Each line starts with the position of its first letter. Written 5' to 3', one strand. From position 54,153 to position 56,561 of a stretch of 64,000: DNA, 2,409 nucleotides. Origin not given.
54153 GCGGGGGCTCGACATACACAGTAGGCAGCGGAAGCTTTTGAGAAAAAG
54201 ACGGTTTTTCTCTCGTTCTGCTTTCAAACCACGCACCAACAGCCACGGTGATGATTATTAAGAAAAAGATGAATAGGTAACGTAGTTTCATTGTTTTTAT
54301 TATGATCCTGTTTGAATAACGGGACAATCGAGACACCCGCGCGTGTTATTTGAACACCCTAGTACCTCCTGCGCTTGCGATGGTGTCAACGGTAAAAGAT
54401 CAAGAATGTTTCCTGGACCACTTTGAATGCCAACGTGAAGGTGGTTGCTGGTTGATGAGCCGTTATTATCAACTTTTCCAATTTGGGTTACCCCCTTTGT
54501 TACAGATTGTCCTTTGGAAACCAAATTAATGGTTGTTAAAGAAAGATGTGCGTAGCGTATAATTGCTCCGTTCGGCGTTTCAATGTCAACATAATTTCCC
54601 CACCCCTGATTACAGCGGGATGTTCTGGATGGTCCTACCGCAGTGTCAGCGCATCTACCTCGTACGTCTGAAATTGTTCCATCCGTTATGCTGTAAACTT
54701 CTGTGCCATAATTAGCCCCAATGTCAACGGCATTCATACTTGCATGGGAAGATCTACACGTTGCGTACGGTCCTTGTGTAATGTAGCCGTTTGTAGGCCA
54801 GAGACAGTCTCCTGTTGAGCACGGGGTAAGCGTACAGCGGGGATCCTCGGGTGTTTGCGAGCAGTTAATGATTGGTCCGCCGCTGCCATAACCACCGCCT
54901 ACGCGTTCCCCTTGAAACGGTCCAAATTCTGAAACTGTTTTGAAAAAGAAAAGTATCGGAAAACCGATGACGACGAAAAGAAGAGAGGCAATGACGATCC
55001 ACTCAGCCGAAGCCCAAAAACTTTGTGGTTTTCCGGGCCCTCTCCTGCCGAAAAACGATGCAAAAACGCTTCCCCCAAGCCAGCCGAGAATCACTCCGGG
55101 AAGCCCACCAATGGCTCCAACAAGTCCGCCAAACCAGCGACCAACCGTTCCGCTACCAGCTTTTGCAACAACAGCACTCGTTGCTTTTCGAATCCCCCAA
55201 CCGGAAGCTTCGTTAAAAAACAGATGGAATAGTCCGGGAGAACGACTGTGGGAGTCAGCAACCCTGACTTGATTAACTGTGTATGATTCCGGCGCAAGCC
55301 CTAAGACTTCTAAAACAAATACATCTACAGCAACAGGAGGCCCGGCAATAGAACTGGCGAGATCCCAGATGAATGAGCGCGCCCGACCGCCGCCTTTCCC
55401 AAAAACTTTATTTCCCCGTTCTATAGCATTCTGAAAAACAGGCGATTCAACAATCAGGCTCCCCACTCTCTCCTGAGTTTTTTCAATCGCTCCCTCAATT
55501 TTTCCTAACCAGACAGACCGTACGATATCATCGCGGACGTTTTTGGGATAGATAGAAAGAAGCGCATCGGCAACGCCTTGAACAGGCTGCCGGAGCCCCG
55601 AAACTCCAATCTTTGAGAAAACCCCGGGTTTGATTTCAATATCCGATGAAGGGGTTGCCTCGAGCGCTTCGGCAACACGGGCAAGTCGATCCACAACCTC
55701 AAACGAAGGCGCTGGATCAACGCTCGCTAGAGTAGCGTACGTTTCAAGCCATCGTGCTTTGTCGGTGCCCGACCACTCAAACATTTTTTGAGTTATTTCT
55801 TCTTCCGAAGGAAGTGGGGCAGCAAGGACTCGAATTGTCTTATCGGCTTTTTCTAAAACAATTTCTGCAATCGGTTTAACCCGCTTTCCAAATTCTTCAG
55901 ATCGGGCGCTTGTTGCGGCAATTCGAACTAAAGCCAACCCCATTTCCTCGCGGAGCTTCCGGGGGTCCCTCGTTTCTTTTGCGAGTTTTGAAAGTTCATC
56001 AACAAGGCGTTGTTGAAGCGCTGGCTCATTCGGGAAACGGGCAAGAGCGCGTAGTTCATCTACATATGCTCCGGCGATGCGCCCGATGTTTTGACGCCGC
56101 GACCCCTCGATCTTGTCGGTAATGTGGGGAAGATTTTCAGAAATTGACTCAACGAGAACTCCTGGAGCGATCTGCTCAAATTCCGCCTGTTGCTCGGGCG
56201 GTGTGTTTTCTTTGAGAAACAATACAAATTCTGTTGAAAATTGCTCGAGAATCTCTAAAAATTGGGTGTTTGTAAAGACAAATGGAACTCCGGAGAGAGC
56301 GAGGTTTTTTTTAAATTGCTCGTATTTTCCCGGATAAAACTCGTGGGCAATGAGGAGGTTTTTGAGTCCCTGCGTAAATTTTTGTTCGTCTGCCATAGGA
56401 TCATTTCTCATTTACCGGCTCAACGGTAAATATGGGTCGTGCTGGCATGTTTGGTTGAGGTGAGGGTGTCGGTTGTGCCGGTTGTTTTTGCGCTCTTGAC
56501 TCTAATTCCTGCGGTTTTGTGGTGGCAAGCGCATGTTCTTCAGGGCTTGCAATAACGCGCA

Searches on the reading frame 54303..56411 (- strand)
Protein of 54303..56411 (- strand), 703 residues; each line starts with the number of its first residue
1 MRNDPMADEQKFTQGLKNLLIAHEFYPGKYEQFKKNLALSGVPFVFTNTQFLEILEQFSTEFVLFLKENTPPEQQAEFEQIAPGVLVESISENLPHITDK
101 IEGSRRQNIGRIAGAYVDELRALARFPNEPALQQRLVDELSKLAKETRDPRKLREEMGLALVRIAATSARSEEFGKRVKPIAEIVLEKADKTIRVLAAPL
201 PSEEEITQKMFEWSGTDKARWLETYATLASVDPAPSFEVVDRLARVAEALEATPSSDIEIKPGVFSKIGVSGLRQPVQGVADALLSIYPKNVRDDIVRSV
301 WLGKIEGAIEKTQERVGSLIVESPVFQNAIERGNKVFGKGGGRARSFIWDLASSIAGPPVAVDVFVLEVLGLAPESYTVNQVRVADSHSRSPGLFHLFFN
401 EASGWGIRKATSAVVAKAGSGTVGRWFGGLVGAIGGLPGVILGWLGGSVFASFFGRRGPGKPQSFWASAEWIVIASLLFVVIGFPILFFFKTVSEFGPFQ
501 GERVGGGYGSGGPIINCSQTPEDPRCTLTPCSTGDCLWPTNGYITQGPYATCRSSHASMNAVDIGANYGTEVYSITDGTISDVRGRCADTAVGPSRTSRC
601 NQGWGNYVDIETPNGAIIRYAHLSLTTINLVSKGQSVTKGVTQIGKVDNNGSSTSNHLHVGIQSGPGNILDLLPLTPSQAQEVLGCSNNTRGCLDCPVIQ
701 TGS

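Call 14: search_protein_families(library=pfam, max_evalue=0.01, proteins=[window:54303-56411:-])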
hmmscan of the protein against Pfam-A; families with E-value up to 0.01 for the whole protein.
window:54303-56411:- (703 aa): 1 family
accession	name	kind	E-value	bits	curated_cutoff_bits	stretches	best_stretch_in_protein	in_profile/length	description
PF01551.29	Peptidase_M23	-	2e-14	54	28.7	1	560-664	4-89/96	Peptidase family M23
